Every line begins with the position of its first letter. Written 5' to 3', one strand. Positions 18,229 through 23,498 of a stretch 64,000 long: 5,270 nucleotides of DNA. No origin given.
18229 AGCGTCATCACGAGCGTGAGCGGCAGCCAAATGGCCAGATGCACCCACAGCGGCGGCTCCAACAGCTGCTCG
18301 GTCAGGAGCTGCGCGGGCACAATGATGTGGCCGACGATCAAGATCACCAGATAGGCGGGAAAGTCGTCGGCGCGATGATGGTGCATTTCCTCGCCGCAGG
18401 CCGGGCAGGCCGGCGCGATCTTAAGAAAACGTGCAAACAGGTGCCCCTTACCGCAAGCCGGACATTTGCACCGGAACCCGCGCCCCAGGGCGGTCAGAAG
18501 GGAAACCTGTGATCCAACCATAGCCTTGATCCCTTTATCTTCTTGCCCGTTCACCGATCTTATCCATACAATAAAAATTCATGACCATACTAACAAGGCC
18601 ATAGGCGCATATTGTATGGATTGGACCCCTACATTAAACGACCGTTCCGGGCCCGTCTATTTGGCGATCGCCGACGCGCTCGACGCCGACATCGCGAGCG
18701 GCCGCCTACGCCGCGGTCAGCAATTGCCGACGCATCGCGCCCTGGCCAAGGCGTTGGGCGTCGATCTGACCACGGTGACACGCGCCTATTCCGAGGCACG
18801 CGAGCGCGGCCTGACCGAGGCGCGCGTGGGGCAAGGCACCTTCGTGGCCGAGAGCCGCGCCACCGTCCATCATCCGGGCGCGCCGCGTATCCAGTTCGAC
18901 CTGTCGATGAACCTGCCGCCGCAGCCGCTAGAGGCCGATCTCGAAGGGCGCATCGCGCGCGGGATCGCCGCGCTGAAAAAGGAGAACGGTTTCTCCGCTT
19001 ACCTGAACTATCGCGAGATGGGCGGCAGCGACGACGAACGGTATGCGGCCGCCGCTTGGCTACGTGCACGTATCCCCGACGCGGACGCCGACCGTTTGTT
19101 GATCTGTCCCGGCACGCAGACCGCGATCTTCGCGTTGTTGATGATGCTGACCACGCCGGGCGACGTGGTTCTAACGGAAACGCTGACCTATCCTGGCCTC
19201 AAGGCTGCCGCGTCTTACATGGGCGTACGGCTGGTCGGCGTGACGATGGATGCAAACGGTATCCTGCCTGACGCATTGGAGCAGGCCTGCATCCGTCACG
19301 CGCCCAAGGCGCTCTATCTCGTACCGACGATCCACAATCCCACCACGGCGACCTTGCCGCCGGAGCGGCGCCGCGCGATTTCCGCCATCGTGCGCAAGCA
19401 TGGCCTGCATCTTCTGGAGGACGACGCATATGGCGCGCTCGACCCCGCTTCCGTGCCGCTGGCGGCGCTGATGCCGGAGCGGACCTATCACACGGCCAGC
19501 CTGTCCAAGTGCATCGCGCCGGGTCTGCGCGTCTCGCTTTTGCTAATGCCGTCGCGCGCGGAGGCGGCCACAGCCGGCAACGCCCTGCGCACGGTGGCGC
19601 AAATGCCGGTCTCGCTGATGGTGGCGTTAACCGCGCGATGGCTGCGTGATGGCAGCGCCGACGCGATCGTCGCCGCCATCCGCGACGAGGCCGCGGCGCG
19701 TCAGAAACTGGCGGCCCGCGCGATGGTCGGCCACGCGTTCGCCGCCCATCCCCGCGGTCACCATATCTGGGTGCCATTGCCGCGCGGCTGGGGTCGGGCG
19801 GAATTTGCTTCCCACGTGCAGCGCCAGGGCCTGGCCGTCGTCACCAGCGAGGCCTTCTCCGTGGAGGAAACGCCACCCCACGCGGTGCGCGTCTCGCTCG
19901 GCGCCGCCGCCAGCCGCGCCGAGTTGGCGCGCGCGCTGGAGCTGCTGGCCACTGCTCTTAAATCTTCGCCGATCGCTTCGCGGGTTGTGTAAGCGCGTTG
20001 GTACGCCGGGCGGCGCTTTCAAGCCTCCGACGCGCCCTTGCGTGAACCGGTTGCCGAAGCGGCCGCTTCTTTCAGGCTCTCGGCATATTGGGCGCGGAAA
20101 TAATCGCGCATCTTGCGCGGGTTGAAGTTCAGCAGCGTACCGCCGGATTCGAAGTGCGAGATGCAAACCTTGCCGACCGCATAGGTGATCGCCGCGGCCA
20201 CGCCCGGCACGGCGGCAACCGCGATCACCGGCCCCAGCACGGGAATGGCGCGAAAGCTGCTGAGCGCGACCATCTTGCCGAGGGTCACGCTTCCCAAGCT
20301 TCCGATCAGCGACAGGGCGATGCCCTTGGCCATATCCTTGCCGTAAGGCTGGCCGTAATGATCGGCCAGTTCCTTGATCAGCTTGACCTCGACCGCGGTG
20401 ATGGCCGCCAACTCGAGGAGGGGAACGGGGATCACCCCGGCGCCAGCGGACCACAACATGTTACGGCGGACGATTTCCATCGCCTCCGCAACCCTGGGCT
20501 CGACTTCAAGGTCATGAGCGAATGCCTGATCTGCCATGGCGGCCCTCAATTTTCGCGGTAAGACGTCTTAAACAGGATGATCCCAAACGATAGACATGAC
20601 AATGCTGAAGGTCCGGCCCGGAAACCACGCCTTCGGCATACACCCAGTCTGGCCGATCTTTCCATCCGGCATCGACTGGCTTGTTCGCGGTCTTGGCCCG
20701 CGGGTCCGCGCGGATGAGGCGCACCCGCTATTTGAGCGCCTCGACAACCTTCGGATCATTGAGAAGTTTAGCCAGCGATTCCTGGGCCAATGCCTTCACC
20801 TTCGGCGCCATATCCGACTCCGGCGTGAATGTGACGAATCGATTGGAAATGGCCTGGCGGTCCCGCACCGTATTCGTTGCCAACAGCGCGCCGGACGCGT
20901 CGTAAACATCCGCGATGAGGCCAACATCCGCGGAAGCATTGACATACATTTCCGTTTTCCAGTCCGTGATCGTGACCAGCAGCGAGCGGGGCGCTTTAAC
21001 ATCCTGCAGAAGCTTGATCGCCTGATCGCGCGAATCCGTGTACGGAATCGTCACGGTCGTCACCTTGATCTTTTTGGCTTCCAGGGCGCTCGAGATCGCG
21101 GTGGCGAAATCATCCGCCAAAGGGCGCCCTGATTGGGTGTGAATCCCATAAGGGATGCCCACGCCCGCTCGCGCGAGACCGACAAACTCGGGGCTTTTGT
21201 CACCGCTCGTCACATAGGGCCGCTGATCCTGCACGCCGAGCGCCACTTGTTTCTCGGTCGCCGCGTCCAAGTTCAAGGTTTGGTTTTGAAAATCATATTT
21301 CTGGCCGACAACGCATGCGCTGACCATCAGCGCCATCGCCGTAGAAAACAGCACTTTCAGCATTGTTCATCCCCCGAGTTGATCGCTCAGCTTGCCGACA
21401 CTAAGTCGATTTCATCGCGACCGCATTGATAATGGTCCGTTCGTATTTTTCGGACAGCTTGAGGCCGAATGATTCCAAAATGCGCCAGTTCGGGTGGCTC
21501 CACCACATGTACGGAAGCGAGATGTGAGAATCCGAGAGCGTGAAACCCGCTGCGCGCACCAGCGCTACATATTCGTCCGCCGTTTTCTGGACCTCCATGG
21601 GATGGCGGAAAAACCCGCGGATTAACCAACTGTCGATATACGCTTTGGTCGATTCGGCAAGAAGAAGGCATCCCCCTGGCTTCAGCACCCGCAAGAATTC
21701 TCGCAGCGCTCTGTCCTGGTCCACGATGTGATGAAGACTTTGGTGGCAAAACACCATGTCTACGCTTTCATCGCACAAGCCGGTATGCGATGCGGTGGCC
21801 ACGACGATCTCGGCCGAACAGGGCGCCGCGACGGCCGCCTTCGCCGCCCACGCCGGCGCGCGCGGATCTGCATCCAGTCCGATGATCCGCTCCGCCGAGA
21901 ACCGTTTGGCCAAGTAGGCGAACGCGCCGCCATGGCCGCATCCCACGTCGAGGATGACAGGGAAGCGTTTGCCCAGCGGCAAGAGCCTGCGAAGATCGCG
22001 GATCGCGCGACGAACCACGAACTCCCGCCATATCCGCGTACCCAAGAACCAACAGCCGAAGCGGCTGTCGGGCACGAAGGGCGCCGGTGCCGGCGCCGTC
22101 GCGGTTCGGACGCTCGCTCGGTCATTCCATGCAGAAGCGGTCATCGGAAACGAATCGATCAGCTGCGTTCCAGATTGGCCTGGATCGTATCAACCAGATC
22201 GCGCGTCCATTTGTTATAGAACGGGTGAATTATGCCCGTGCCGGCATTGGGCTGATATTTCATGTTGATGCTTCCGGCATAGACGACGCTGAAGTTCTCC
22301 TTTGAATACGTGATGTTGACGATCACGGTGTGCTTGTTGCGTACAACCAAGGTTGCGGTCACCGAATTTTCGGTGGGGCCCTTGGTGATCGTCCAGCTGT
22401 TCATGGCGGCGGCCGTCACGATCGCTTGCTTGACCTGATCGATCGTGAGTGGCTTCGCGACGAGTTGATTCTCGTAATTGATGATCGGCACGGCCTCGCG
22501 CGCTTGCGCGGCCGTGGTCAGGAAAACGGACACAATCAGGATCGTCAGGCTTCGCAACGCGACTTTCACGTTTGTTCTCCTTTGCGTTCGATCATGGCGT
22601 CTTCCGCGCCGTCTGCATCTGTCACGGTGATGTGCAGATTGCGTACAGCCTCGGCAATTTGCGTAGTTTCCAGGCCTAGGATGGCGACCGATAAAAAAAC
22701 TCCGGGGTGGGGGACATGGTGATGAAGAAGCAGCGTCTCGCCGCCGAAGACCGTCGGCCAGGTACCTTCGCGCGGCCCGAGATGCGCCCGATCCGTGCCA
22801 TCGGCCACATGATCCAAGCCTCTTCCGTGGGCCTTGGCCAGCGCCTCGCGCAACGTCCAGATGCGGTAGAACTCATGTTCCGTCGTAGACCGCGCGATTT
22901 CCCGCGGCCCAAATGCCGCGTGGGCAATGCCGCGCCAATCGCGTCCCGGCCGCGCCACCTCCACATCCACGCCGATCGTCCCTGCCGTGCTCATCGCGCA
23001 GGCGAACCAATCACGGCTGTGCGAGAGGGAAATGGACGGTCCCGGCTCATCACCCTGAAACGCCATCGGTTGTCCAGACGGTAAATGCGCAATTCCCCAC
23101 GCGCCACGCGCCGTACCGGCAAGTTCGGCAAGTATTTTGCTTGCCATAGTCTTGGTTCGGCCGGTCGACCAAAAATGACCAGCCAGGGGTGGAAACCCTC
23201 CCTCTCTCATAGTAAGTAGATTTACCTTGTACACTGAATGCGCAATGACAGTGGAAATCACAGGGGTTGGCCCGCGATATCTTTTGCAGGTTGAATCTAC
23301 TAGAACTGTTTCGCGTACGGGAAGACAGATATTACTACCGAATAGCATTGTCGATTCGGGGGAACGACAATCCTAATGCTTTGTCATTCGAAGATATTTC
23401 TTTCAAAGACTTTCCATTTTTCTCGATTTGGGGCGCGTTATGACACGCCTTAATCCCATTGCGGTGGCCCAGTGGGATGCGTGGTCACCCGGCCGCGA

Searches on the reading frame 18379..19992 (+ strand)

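Call 12: search_protein_families(library=pfam, proteins=[window:18379-19992:+], max_evalue=0.01)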
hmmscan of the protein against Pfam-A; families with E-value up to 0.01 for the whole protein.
window:18379-19992:+ (537 aa): 5 families
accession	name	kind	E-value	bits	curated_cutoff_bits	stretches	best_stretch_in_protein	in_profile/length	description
PF00155.27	Aminotran_1_2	-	2.5e-24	86.6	19.7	1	191-521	18-359/361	Aminotransferase class I and II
PF00392.27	GntR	-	3.1e-16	59.2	27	1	94-156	2-64/64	Bacterial regulatory proteins, gntR family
PF01041.23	DegT_DnrJ_EryC1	-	0.0016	18.2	19.8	1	243-350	46-147/360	DegT/DnrJ/EryC1/StrS aminotransferase family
PF13545.12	HTH_Crp_2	-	0.0035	17.7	27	0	117-151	23-56/70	Crp-like helix-turn-helix domain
PF12897.13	Asp_aminotransf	-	0.0053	16.1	27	1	279-385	142-260/421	Aspartate amino-transferase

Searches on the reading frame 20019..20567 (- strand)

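Call 12: search_protein_families(library=pfam, proteins=[window:20019-20567:-], max_evalue=0.01)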
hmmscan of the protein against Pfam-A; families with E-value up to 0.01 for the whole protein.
window:20019-20567:- (182 aa): 1 family
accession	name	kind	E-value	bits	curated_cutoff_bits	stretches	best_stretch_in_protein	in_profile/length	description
PF05128.17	DUF697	-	2.7e-13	50.4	27.7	1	22-158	15-154/162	Domain of unknown function (DUF697)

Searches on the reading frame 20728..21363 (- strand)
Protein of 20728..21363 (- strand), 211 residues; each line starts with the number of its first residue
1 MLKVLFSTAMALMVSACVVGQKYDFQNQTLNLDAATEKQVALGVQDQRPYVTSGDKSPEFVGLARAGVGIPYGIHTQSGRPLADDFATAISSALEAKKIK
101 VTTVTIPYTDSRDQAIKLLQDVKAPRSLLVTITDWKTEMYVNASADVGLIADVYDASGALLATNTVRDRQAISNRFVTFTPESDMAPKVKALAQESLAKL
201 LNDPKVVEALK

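Call 12: search_protein_families(library=pfam, proteins=[window:20728-21363:-], max_evalue=0.01)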
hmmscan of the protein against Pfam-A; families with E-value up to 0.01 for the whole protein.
window:20728-21363:- (211 aa): 0 families

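Call 41: search_protein_families(library=ncbifam, proteins=[window:20728-21363:-], max_evalue=0.01)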
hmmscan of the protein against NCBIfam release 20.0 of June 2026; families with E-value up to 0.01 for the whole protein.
window:20728-21363:- (211 aa): 0 families

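Call 51: find_homologous_proteins(query=window:20728-21363:-, max_evalue=0.001)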
Query window:20728-21363:- (211 aa): 31 proteins with E <= 0.001 among 650 candidates.
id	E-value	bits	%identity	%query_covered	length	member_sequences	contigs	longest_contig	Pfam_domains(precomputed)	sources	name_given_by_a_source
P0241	3.3e-129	446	100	100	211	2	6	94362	-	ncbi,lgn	-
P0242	2.2e-117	407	91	100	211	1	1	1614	-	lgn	-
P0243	6.1e-93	328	71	100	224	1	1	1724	-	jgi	jgi:hypothetical protein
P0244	5.0e-89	315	68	100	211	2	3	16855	-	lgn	-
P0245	1.2e-59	219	53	94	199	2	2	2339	-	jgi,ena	-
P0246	1.4e-57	212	50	100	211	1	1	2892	-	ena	-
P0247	3.9e-54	201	48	100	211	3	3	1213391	-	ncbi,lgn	ncbi:MAG: hypothetical protein AB7M05_14000 [Alphaproteobacteria bacterium]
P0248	1.2e-51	193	48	100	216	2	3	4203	-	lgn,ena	-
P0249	1.2e-44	170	66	59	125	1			-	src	-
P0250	6.3e-34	135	37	99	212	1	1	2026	-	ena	-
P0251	8.5e-33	132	38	93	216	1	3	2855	-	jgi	jgi:hypothetical protein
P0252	1.7e-32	131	36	94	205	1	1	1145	-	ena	-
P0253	3.2e-31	126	34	96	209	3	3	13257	-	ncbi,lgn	-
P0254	3.3e-31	126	37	96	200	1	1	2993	-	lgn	-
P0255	6.2e-29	119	37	96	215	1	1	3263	-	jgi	jgi:hypothetical protein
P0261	1.2e-25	108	36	91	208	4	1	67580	-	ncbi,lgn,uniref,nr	ncbi:MAG TPA: hypothetical protein VHA10_04985 [Hypericibacter adhaerens]|uniref:hypothetical protei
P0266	1.1e-17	82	30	100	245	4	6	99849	-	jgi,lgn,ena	-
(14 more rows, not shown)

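Call 52: find_encoding_contigs(protein=P0247, flank=8000, max_places=1)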
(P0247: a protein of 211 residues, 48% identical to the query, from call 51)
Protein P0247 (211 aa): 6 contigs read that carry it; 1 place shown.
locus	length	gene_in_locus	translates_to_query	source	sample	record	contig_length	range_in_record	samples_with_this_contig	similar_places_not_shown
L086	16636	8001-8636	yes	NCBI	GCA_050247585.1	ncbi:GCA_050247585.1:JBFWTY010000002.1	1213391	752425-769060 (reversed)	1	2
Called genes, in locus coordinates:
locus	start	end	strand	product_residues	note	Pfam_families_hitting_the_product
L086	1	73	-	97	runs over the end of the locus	-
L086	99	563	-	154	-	PF14588:YjgF_endoribonc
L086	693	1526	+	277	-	PF00106:adh_short, PF08659:KR, PF13561:adh_short_C2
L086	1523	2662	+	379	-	PF02746:MR_MLE_N, PF13378:MR_MLE_C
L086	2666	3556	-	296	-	-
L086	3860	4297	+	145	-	PF05099:TerB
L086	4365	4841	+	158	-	PF14196:ATC_hydrolase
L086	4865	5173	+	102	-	PF07978:NIPSNAP (weak)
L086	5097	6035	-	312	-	PF01904:DUF72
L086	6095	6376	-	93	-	-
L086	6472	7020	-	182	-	PF13628:DUF4142, PF03713:DUF305 (faint)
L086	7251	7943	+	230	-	-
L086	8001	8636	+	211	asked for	-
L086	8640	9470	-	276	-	PF04454:Linocin_M18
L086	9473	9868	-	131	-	PF22277:EncFtn-like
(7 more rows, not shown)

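Call 53: find_encoding_contigs(protein=P0261, flank=8000, max_places=1)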
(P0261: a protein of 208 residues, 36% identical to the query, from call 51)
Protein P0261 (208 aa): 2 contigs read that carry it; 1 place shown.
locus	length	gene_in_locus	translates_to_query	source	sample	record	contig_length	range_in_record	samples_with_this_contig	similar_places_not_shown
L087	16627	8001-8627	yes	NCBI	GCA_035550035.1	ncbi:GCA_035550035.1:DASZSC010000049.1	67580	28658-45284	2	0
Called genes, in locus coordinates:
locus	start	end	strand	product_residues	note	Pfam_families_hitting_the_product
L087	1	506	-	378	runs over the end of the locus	PF25917:BSH_RND, PF25919:BSH_CusB (weak), PF25881:HH_YBHG (weak), PF25954:Beta-barrel_RND_2 (weak)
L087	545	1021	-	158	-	PF01047:MarR, PF12802:MarR_2 (weak)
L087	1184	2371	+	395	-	PF00108:Thiolase_N, PF02803:Thiolase_C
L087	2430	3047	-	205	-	PF00440:TetR_N, PF14246:TetR_C_7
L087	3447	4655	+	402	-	PF25919:BSH_CusB (faint), PF25917:BSH_RND, PF25876:HH_MFP_RND, PF25954:Beta-barrel_RND_2 (faint), PF25944:Beta-barrel_RND, PF25967:RND-MFP_C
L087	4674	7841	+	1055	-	PF00873:ACR_tran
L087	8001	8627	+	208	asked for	-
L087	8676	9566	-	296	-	PF00106:adh_short, PF08659:KR, PF13561:adh_short_C2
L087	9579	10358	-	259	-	PF00378:ECH_1, PF16113:ECH_2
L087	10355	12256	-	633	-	PF00501:AMP-binding, PF13193:AMP-binding_C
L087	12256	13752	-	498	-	PF00005:ABC_tran, PF13304:AAA_21 (faint), PF00005:ABC_tran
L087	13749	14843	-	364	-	-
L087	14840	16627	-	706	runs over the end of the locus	PF02653:BPD_transp_2, PF20067:SSL_N, PF08450:SGL, PF03088:Str_synth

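Call 54: find_encoding_contigs(protein=P0266, flank=8000, max_places=1)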
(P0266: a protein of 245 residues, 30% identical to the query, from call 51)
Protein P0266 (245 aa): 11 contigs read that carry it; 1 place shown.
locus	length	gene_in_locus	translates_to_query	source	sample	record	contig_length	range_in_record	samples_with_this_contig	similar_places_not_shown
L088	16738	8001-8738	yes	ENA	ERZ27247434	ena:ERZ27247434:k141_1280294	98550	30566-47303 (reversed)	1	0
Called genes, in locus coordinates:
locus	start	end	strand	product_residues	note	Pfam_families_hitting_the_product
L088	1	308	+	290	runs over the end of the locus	PF13641:Glyco_tranf_2_3, PF00535:Glycos_transf_2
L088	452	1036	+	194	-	PF07578:LAB_N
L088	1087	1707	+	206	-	-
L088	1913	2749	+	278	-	-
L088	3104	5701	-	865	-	PF03030:H_PPase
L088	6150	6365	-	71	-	PF01165:Ribosomal_S21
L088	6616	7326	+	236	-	PF05991:NYN_YacP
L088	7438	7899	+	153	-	PF12092:DUF3568 (weak)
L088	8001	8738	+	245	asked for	-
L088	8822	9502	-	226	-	PF01596:Methyltransf_3, PF01135:PCMT (weak), PF13578:Methyltransf_24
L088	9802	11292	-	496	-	PF00270:DEAD, PF04851:ResIII, PF00271:Helicase_C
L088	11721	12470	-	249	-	PF02190:LON_substr_bdg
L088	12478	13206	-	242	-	-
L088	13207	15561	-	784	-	PF00069:Pkinase, PF01636:APH (faint), PF07714:PK_Tyr_Ser-Thr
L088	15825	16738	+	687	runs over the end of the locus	PF03169:OPT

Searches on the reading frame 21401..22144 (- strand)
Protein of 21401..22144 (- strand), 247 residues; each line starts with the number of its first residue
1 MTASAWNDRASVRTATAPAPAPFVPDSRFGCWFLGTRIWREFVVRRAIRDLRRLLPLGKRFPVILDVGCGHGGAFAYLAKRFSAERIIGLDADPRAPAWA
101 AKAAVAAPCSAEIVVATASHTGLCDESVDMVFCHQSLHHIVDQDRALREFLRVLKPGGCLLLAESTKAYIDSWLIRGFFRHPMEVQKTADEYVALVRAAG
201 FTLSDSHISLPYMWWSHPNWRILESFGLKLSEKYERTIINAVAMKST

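Call 12: search_protein_families(library=pfam, proteins=[window:21401-22144:-], max_evalue=0.01)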
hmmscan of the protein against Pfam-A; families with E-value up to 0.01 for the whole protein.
window:21401-22144:- (247 aa): 16 families
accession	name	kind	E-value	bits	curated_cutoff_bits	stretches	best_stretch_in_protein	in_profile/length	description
PF08241.18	Methyltransf_11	-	1.8e-23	83.5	21.2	1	65-161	1-94/95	Methyltransferase domain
PF13649.12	Methyltransf_25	-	2.9e-21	76.4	27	1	64-158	1-97/97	Methyltransferase domain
PF08242.18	Methyltransf_12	-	1e-15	58.7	30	1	65-160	1-98/98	Methyltransferase domain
PF13489.12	Methyltransf_23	-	1.2e-15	58.1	27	1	40-203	2-161/164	Methyltransferase domain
PF13847.12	Methyltransf_31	-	9.8e-14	51.7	27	1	64-175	7-119/145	Methyltransferase domain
PF01209.24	Ubie_methyltran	-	1.1e-09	38.4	20.1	1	37-170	33-159/233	ubiE/COQ5 methyltransferase family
PF05148.21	Methyltransf_8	-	8.4e-06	26.3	27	1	39-167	55-161/219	Hypothetical methyltransferase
PF05175.20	MTS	-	3.1e-05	24.1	23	1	63-188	34-163/170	Methyltransferase small domain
PF06325.19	PrmA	-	4.3e-05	23.6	22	1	63-161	164-257/296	Ribosomal protein L11 methyltransferase (PrmA)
PF20922.3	Anamorsin_N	-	0.00046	20.4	27.1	1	129-169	53-94/163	Anamorsin, N-terminal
PF07021.18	MetW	-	0.00046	20.3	21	0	51-154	7-102/193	Methionine biosynthesis protein MetW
PF13578.12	Methyltransf_24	-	0.0005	21.4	26.3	1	66-162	2-102/105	Methyltransferase domain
PF02390.23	Methyltransf_4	-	0.00062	19.7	24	0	62-94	3-35/173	Putative methyltransferase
PF03141.22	Methyltransf_29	-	0.0017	17.5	23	1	48-179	102-224/506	Putative S-adenosyl-L-methionine-dependent methyltransferase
PF02353.26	CMAS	-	0.003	17.3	27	1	64-167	66-169/273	Mycolic acid cyclopropane synthetase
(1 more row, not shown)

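Call 41: search_protein_families(library=ncbifam, proteins=[window:21401-22144:-], max_evalue=0.01)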
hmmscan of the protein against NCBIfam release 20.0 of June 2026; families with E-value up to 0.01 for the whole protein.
window:21401-22144:- (247 aa): 41 families (the best 25 are shown)
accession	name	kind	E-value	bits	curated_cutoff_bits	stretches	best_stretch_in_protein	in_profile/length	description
NF045667.1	MTase_DVU1556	equivalog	2e-18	66.6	155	1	63-169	25-126/213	DVU_1556 family methyltransferase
TIGR02072.1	BioC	equivalog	2.2e-13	50.6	184.95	1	61-164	33-134/244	malonyl-ACP O-methyltransferase BioC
NF045825.1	FAmtase_mtf2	equivalog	1.6e-12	47.2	400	1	64-167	62-163/248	fatty-acid O-methyltransferase Mtf2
TIGR01934.1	MenG_MenH_UbiE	subfamily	2.3e-12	46.7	158.35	1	37-170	25-149/223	ubiquinone/menaquinone biosynthesis methyltransferase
NF001244.0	PRK00216.1-5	equivalog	1.2e-11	44.3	216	1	37-168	34-159/236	bifunctional demethylmenaquinone methyltransferase/2-methoxy-6-polyprenyl-1,4-benzoquinol methylase UbiE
NF045823.1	PthPhpthDimycoMt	equivalog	6.5e-11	41.9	300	1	64-167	70-171/256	phthiotriol/phenolphthiotriol dimycocerosates methyltransferase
NF047649.1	MTase_UXPK_star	exception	2.2e-10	40.1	460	1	63-164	80-183/283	methyltransferase/UXPK-star double selenoprotein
NF041537.1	ArsM_AhpD_UU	exception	3e-10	39.4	510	1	64-165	80-183/345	arsenite methyltransferase/AhpD domain selenoprotein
NF041675.1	sarc_dimgly_tmase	equivalog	8.7e-10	39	550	1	63-167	69-174/278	sarcosine/dimethylglycine N-methyltransferase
NF043040.1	corrin_prot_MT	hypoth_equivalog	5.7e-09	35.7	180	1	64-168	45-153/216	corrinoid protein-associated methyltransferase CpaM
NF004851.0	PRK06202.1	equivalog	9.6e-09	35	243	1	49-144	49-146/237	hypothetical protein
NF002463.0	PRK01683.1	equivalog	1.9e-08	34.2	297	1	61-161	32-127/258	trans-aconitate 2-methyltransferase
NF001240.0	PRK00216.1-1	equivalog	1.3e-07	30.9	378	1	111-170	117-176/251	bifunctional demethylmenaquinone methyltransferase/2-methoxy-6-polyprenyl-1,4-benzoquinol methylase UbiE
NF041536.1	ArsM_DUF2284_UU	exception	1.9e-07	29.8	575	1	64-165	80-183/459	arsenite methyltransferase/DUF2284 domain selenoprotein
TIGR01983.1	UbiG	equivalog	5.9e-07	29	102.95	1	64-165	53-154/228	bifunctional 2-polyprenyl-6-hydroxyphenol methylase/3-demethylubiquinol 3-O-methyltransferase UbiG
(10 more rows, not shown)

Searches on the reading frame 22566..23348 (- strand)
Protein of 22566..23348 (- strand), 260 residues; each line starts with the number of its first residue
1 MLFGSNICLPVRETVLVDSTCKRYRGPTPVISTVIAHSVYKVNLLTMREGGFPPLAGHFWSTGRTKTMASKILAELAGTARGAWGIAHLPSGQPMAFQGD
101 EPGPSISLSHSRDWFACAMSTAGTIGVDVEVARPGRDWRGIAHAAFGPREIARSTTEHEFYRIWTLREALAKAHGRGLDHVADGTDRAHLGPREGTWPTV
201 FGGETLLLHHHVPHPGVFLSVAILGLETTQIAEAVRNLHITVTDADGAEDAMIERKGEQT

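Call 12: search_protein_families(library=pfam, proteins=[window:22566-23348:-], max_evalue=0.01)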
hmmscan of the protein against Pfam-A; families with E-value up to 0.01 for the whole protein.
window:22566-23348:- (260 aa): 1 family
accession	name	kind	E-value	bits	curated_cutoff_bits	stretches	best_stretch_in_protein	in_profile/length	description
PF01648.25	ACPS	-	6.3e-10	39.5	25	1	125-190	2-76/111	4'-phosphopantetheinyl transferase superfamily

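Call 41: search_protein_families(library=ncbifam, proteins=[window:22566-23348:-], max_evalue=0.01)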
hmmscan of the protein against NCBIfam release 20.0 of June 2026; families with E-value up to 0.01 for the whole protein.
window:22566-23348:- (260 aa): 3 families
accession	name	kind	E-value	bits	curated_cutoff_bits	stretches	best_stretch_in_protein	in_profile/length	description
NF007676.0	PRK10351.1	equivalog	1.9e-13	50.5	174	1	72-176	44-145/195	4'-phosphopantetheinyl transferase AcpT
NF042922.1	4PPT_HetI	equivalog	2.9e-11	43.1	370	1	86-181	84-186/235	4'-phosphopantetheinyl transferase HetI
NF047349.1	4PPT_AusB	equivalog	1.2e-09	38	225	1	104-180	81-154/205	aureusimine biosynthesis 4'-phosphopantetheinyl transferase AusB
